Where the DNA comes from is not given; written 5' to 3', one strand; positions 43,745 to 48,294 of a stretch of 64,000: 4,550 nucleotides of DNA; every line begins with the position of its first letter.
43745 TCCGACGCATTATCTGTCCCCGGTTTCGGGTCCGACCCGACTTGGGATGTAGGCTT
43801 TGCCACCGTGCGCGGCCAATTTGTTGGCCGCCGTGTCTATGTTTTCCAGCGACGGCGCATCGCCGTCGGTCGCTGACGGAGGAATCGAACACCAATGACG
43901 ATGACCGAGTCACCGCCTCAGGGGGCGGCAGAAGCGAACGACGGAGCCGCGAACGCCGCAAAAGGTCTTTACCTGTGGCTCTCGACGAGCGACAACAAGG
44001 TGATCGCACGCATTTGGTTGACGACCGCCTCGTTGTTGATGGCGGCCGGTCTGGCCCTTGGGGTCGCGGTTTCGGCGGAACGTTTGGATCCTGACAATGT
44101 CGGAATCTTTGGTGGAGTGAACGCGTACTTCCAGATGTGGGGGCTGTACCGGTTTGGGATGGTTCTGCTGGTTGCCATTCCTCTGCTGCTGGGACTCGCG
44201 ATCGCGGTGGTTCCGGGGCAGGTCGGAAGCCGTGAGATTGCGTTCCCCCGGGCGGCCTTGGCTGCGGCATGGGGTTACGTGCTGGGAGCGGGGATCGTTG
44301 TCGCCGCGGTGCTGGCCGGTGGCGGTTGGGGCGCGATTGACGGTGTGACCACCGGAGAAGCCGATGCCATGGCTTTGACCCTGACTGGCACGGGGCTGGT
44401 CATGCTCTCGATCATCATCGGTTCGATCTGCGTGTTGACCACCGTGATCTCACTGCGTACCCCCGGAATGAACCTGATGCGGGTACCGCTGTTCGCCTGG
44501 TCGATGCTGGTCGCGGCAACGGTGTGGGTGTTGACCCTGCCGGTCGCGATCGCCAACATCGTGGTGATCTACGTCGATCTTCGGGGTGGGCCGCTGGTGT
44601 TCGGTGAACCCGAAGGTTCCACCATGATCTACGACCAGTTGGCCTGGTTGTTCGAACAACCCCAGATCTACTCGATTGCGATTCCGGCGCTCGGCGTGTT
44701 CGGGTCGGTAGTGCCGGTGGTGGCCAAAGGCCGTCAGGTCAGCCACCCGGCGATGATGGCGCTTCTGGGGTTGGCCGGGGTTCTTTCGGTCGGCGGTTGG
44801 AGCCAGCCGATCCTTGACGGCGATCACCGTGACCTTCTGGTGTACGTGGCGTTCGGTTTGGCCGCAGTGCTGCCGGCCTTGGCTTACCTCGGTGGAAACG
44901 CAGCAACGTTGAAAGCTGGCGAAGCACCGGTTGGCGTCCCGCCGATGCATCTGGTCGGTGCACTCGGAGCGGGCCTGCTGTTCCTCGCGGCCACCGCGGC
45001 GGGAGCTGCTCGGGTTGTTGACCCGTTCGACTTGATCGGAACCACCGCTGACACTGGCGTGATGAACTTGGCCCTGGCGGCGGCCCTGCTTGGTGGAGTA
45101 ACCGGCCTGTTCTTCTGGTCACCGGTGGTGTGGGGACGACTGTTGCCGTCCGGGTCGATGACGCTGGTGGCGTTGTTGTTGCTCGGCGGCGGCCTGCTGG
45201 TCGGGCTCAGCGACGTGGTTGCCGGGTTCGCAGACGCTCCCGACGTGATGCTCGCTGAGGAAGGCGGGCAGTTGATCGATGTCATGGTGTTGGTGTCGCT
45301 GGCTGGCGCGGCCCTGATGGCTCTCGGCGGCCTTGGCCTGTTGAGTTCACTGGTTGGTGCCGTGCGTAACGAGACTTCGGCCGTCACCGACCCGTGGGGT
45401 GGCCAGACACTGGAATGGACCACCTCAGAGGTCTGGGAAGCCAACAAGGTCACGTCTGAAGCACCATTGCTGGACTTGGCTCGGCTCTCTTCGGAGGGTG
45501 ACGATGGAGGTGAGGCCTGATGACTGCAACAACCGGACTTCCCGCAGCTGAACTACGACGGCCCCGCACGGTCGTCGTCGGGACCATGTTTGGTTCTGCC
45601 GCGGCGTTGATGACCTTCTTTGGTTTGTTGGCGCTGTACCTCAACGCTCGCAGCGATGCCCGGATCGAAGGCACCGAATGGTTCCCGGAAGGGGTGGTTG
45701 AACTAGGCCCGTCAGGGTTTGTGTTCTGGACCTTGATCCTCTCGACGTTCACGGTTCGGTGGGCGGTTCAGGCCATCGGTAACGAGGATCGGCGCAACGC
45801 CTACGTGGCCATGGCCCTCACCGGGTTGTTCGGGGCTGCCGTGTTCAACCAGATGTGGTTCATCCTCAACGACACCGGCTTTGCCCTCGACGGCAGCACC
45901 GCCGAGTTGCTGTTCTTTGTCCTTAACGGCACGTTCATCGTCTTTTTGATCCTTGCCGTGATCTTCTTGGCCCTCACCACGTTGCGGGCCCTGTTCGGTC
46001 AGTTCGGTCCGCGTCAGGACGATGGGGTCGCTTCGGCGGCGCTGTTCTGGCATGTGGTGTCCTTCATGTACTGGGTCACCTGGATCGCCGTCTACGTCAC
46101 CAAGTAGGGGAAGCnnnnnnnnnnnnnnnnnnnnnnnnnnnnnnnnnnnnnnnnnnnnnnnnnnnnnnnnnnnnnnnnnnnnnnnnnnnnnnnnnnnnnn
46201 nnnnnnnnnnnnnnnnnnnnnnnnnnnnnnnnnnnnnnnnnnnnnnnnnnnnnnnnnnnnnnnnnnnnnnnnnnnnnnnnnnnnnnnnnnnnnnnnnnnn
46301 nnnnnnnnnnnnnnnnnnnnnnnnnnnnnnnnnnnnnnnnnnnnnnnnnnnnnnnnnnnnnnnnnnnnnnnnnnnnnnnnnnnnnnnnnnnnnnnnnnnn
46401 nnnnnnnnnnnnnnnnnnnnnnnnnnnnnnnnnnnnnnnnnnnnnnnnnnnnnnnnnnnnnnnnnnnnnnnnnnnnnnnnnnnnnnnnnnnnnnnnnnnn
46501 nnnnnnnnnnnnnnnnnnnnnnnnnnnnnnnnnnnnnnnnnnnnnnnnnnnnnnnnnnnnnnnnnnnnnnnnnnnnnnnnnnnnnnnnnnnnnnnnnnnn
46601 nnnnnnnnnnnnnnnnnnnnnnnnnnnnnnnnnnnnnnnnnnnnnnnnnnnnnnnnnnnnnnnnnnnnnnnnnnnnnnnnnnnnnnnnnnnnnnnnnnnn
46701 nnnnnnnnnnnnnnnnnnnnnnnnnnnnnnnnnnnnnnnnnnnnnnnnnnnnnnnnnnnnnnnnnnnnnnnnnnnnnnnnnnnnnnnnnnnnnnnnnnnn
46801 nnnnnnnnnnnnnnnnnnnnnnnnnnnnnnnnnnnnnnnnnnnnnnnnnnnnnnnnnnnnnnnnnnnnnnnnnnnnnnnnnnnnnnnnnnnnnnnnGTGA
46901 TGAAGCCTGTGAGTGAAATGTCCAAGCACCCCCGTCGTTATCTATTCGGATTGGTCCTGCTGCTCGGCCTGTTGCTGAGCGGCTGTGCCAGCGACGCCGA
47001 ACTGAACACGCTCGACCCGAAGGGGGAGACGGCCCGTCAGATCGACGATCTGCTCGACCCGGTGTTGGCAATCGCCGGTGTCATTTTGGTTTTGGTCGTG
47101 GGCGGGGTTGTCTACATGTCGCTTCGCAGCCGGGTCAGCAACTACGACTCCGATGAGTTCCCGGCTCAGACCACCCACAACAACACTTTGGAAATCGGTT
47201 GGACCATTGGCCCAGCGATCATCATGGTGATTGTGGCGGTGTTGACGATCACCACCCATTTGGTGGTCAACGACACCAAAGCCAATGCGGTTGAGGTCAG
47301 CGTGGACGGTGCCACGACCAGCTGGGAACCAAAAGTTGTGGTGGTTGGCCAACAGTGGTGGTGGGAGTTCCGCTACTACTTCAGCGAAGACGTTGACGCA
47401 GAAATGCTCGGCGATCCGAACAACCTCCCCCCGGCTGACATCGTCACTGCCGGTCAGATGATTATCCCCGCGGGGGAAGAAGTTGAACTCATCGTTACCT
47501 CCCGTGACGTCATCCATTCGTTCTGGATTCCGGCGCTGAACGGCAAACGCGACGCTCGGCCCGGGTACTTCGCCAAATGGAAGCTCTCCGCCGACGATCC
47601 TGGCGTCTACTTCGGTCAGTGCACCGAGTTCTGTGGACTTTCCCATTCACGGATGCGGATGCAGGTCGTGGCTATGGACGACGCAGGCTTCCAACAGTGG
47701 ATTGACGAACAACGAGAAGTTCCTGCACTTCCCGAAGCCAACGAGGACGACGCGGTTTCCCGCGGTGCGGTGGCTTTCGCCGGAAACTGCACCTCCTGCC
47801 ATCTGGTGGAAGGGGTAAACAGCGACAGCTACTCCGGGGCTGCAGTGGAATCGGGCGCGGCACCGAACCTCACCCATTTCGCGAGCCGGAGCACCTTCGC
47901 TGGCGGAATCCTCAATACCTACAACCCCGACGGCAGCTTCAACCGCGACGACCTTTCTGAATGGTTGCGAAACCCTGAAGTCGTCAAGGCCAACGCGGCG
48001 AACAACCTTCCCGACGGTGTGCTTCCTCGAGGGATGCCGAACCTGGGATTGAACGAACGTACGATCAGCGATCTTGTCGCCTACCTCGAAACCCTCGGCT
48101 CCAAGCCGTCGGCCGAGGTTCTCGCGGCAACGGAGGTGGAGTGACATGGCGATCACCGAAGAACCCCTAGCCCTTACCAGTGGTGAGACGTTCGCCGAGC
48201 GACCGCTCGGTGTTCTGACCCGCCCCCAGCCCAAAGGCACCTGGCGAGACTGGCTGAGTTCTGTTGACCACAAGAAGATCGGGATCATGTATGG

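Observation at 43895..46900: Redox-dead 'shadow' oxidase module (ligand-less subunit I, III-like, IV-like) inserted between ctaB and ctaC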

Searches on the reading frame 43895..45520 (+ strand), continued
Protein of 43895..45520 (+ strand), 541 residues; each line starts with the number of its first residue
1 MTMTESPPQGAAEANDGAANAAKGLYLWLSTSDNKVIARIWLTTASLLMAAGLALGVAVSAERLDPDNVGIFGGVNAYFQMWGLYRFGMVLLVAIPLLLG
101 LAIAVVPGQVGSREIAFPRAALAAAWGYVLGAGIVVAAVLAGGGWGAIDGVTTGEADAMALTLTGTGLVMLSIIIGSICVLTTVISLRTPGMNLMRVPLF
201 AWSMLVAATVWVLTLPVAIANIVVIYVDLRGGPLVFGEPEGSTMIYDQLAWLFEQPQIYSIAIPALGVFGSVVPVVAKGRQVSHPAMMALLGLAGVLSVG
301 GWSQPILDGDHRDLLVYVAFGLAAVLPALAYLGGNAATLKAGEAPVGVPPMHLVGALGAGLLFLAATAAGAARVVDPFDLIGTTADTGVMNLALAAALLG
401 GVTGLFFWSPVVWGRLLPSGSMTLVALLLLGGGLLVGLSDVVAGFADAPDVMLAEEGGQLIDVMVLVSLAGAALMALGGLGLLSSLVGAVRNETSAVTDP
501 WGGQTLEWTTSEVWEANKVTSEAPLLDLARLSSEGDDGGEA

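Call 12: find_encoding_contigs(protein=P0049, flank=10000, max_places=2)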
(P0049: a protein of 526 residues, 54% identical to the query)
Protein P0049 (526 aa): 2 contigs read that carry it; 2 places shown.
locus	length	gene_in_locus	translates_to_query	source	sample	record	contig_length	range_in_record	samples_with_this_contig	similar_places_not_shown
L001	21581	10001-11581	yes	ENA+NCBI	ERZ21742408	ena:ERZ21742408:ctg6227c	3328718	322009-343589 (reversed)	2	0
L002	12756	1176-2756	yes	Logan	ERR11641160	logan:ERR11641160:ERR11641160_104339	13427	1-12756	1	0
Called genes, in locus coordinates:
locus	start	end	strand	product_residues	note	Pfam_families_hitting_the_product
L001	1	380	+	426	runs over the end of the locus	PF00709:Adenylsucc_synt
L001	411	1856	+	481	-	PF00206:Lyase_1, PF10397:ADSL_C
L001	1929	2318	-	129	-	-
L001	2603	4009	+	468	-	PF00390:malic, PF03949:Malic_M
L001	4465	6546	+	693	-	PF00724:Oxidored_FMN, PF13738:Pyr_redox_3 (faint), PF00890:FAD_binding_2 (weak), PF01134:GIDA (faint), PF07992:Pyr_redox_2, PF12831:FAD_oxidored, PF13450:NAD_binding_8, PF00070:Pyr_redox, +3 more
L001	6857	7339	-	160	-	PF09438:DUF2017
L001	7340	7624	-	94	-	PF02617:ClpS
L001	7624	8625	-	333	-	PF02628:COX15-CtaA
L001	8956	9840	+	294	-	PF01040:UbiA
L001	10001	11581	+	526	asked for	PF00115:COX1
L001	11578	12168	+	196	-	PF00510:COX3 (weak)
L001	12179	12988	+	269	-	-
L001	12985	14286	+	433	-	PF02790:COX2_TM, PF00116:COX2, PF00034:Cytochrom_C (weak)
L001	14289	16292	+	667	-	PF00115:COX1, PF12270:Cyt_c_ox_IV (weak)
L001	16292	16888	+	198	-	PF00510:COX3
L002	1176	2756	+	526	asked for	PF00115:COX1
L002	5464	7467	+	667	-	PF00115:COX1, PF12270:Cyt_c_ox_IV (weak)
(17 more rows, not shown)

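Call 13: find_encoding_contigs(protein=P0114, flank=10000, max_places=2)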
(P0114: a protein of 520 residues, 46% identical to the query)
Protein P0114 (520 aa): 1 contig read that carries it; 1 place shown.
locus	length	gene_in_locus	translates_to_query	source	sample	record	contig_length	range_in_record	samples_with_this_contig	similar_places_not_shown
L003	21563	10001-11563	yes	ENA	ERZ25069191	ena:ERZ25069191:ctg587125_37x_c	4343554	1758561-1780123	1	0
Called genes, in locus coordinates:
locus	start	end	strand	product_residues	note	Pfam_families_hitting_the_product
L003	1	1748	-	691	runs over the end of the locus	PF01979:Amidohydro_1, PF00480:ROK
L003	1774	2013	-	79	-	PF05025:RbsD_FucU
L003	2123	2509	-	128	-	PF09863:DUF2090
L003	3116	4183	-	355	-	PF01380:SIS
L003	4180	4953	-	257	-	PF08220:HTH_DeoR, PF08279:HTH_11 (weak), PF00455:DeoRC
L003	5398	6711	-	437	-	PF00067:p450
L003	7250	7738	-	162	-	PF09438:DUF2017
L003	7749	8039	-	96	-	PF02617:ClpS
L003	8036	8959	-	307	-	PF02628:COX15-CtaA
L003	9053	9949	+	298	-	PF01040:UbiA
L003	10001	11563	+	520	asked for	PF00115:COX1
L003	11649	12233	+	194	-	PF00510:COX3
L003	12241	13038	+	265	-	-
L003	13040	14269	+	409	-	PF00116:COX2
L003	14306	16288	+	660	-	PF00115:COX1, PF12270:Cyt_c_ox_IV (weak)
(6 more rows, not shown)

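Call 22: find_related_loci(query=A1, collection=genome_contigs, flank=8000)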
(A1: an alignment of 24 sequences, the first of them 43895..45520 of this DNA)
Query A1 (541 aa) in genome_contigs; peptide patterns used: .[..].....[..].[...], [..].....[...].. (x = any residue, [..] = any of these).
300 stretches matched a pattern; 184 encode a relative of the query (tblastn E <= 1e-3); the best 80 are kept; 80 distinct loci.
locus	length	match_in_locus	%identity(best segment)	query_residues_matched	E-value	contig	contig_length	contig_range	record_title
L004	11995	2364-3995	58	1-537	0e+0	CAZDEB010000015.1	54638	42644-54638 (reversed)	MAG TPA_asm: uncultured Candidatus Microthrix sp. isolate binchicken_co46_702 genome assembly, contig: NODE_966_length_5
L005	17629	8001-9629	59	1-540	0e+0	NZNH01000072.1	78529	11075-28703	MAG: Acidimicrobiaceae bacterium isolate EAC9 49109, whole genome shotgun sequence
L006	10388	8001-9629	59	1-540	0e+0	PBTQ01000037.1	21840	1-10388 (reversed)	MAG: Acidimicrobiaceae bacterium isolate NP57 MHASMcontig_37271, whole genome shotgun sequence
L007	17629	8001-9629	58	1-540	0e+0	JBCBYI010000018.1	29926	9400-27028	MAG: Actinomycetota bacterium isolate J06656_3 NODE_18_length_29926_cov_5.029582, whole genome shotgun sequence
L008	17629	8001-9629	60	1-540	4e-179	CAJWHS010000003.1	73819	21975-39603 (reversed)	MAG TPA_asm: uncultured Acidimicrobiaceae bacterium isolate ERR599092_bin.96_MetaBAT_v2.12.1_MAG genome assembly, contig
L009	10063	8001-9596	56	5-529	6e-178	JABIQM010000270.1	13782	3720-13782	MAG: Acidimicrobiaceae bacterium isolate SI072_bin141 k141_990729, whole genome shotgun sequence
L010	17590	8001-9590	58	7-529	2e-176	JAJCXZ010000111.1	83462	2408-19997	MAG: Acidimicrobiales bacterium isolate OFTM337 OFTM337_110, whole genome shotgun sequence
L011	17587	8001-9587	58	7-528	2e-173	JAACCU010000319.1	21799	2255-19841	MAG: Actinomycetota bacterium isolate H12BWF_bin.29 H12bwf_k87_2831696_1_21799, whole genome shotgun sequence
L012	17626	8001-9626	57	1-537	7e-167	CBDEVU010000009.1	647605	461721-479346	MAG: Candidatus Aldehydirespiratoraceae bacterium isolate 2f6ae0df-6ed7-4d95-b4de-415f9d37e9b7 genome assembly, contig:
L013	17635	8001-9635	54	1-537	1e-166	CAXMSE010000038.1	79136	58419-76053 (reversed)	MAG: uncultured Gammaproteobacteria bacterium isolate 07C-BC-St07_bin.28.orig genome assembly, contig: k141_3272683, who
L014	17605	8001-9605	56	7-534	7e-165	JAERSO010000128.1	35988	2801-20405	MAG: Acidimicrobiaceae bacterium isolate BH8 c_000000008269, whole genome shotgun sequence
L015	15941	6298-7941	58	1-541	4e-164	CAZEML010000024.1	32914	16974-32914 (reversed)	MAG TPA_asm: uncultured Candidatus Microthrix sp. isolate SRP135972_co1_54 genome assembly, contig: NODE_1055_length_329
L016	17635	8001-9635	53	1-537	5e-163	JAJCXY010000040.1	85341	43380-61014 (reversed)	MAG: Acidimicrobiales bacterium isolate OFTM10 OFTM10_39, whole genome shotgun sequence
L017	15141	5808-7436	58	1-540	2e-180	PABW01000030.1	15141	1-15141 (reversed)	MAG: Acidimicrobiaceae bacterium isolate NAT108 5525, whole genome shotgun sequence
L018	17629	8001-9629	59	1-540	0e+0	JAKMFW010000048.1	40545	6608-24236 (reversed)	MAG: Acidimicrobiales bacterium isolate MOX_bin82 PPB.contigs.fa_k127_1096675, whole genome shotgun sequence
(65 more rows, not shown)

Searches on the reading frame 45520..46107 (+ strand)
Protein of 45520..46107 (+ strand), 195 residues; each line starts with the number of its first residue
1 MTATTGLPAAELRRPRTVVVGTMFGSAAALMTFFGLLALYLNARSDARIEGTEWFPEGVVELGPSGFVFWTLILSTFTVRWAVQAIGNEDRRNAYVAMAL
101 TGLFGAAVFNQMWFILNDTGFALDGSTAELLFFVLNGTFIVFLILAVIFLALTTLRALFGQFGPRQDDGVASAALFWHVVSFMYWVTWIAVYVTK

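Call 3: search_protein_families(library=pfam, proteins=[window:45520-46107:+], max_evalue=0.1)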
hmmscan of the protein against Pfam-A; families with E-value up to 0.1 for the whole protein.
window:45520-46107:+ (195 aa): 1 family
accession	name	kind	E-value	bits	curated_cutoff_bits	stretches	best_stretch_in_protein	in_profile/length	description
PF00510.24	COX3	-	1.1e-09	39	23.8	1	28-193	86-255/258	Cytochrome c oxidase subunit III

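Call 4: search_protein_families(library=ncbifam, proteins=[window:45520-46107:+], max_evalue=0.1)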
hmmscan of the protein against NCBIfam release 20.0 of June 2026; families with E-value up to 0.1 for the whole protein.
window:45520-46107:+ (195 aa): 4 families
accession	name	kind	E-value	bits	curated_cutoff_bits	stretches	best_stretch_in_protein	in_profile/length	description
NF050119.1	aa3_CtaE_Actin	exception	4.1e-12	46.7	190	1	11-193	4-188/190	aa3-type cytochrome oxidase subunit III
TIGR02897.1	QoxC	equivalog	0.0008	19.6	239.9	1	26-193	18-186/190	cytochrome aa3 quinol oxidase subunit III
TIGR02842.1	CyoC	equivalog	0.0022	18.3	223.75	1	70-193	50-176/180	cytochrome o ubiquinol oxidase subunit III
NF007944.0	PRK10663.1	equivalog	0.05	13.4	340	1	70-192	74-199/204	cytochrome o ubiquinol oxidase subunit III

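Call 65: search_solved_structures(query=window:45520-46107:+, max_evalue=1)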
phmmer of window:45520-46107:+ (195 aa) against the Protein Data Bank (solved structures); distinct sequences matched with E-value up to 1: 24.
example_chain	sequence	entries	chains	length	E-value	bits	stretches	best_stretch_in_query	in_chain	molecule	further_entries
6adq_G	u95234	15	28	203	9.8e-11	45.2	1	10-190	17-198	Cytochrome c oxidase subunit 3 | Cytochrome aa3 subunit 3 | Probable cytochrome c oxidase subunit 3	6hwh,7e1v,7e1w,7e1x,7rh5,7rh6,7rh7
9wcx_f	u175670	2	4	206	5.5e-09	39.5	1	11-190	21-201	Probable cytochrome c oxidase subunit 3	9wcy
9fks_i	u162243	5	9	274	5e-08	36.3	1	44-193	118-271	cytochrome-c oxidase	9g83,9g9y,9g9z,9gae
8hcr_G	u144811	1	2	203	1.1e-07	35.3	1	10-191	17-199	Probable cytochrome c oxidase subunit 3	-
7ate_C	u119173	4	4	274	2.5e-07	34.1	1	44-193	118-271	Cytochrome c oxidase subunit 3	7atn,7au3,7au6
1qle_C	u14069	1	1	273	3.2e-07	33.7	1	39-193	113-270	CYTOCHROME C OXIDASE POLYPEPTIDE III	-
7q21_E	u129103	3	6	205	6.7e-07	32.7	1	9-192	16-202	Cytochrome c oxidase subunit 3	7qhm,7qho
8uck_c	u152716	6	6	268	7.1e-06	29.3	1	20-191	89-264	Cytochrome c oxidase subunit 3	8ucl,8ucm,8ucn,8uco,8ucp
8ucj_c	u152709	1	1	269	7.6e-06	29.2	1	20-191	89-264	Cytochrome c oxidase subunit 3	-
8zo8_C3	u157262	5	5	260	1e-05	28.8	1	33-192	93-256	Cytochrome c oxidase subunit 3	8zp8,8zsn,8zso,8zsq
8ugh_4C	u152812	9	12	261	1e-05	28.8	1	33-192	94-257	Cytochrome c oxidase subunit 3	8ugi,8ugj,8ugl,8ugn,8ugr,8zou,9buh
1m56_C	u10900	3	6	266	1.5e-05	28.2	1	30-193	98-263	CYTOCHROME C OXIDASE | Cytochrome c oxidase polypeptide III (Cytochrome AA3 subunit 3)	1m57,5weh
5z62_C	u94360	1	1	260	3.4e-05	27.1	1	37-192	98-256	Cytochrome c oxidase subunit 3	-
9i6f_C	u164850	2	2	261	3.4e-05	27.1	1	37-192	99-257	Cytochrome c oxidase subunit 3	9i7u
7o37_c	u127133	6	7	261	0.0007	22.8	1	38-192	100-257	Cytochrome c oxidase subunit 3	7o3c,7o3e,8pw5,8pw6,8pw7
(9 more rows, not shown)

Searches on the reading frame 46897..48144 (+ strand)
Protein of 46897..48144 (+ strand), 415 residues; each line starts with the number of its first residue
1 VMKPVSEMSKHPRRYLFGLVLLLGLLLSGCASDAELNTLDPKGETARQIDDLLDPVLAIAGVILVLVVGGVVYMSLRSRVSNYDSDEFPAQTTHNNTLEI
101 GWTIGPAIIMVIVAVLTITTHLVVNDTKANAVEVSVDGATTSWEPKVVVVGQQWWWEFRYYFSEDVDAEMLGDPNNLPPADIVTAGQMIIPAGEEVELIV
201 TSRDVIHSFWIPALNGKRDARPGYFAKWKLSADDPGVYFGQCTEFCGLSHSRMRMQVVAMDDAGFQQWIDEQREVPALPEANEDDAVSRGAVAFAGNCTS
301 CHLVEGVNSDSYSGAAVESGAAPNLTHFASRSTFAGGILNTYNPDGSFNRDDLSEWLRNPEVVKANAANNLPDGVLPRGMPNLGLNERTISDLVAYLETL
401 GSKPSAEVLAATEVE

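Call 3: search_protein_families(library=pfam, proteins=[window:46897-48144:+], max_evalue=0.1)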
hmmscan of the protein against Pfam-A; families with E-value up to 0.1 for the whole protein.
window:46897-48144:+ (415 aa): 7 families
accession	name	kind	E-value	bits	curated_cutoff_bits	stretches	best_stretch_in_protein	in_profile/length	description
PF00116.26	COX2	-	2.2e-24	86.1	22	1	147-257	3-117/120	Cytochrome C oxidase subunit II, periplasmic domain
PF02790.20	COX2_TM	-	1.5e-10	41.5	22.8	1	44-116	14-84/88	Cytochrome C oxidase subunit II, transmembrane domain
PF00034.26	Cytochrom_C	-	0.00012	23.8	21.3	1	288-400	2-89/90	Cytochrome c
PF13442.11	Cytochrome_CBB3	-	0.0021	18.8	27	1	286-397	2-68/68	Cytochrome C oxidase, cbb3-type, subunit III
PF05356.16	Phage_Coat_B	-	0.027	14.9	23.5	0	48-77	24-53/56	Inovirus Coat protein B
PF17870.6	Insulin_TMD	-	0.028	14.9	33.4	0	61-79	24-42/47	Insulin receptor trans-membrane segment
PF04143.19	Sulf_transp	-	0.055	13.5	27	1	62-149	89-174/310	Sulphur transport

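Call 4: search_protein_families(library=ncbifam, proteins=[window:46897-48144:+], max_evalue=0.1)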
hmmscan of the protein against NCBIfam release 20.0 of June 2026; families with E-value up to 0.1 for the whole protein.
window:46897-48144:+ (415 aa): 15 families
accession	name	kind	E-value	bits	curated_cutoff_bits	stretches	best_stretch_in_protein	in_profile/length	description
TIGR02866.1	CoxB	equivalog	4.1e-52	176.7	147.7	1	41-269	1-201/202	cytochrome c oxidase subunit II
NF050117.1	aa3_CtaC_Actin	exception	5.6e-41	140.4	250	1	19-270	6-243/244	aa3-type cytochrome oxidase subunit II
TIGR01433.1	CyoA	equivalog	7.3e-26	91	266.2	1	20-271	3-224/226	ubiquinol oxidase subunit II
TIGR01432.1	QOXA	equivalog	2.2e-24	86.1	240.95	1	24-271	7-225/227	cytochrome aa3 quinol oxidase subunit II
NF007816.0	PRK10525.1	equivalog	1.5e-22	80.2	511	1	24-276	19-242/318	cytochrome o ubiquinol oxidase subunit II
TIGR04246.1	nitrous_NosZ_Gp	equivalog_domain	4.7e-06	25.2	625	1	191-256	504-573/578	Sec-dependent nitrous-oxide reductase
TIGR04485.1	thiosulf_SoxX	equivalog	5.6e-05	23.8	61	1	295-400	2-78/78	sulfur oxidation c-type cytochrome SoxX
NF040971.1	cytc_ExtS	equivalog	0.00011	21.5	100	1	253-366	140-242/262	selenite/tellurite reduction operon c-type cytochrome lipoprotein ExtS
TIGR04244.1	nitrous_NosZ_RR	equivalog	0.00027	19.6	625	1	190-257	553-624/627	TAT-dependent nitrous-oxide reductase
NF050122.1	bc1_QcrC_actin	exception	0.0015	17.9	200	1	271-332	116-176/253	cytochrome bc1 complex diheme cytochrome c subunit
NF041074.2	quin_ox_SoxA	equivalog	0.012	15.5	110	1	189-254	80-148/154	proton pump complex quinol oxidase subunit SoxA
NF041730.1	XrtH_assoc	equivalog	0.012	15.4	35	0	59-117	115-176/184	exosortase H-associated membrane protein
TIGR04494.1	c550_PedF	equivalog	0.016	15.1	122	1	265-307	30-71/133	cytochrome c-550 PedF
TIGR02603.1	CxxCH_TIGR02603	domain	0.018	15.1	68.15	0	287-307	3-23/134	putative heme-binding domain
TIGR00782.1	ccoP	equivalog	0.046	13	179.95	0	262-306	179-222/285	cytochrome-c oxidase, cbb3-type subunit III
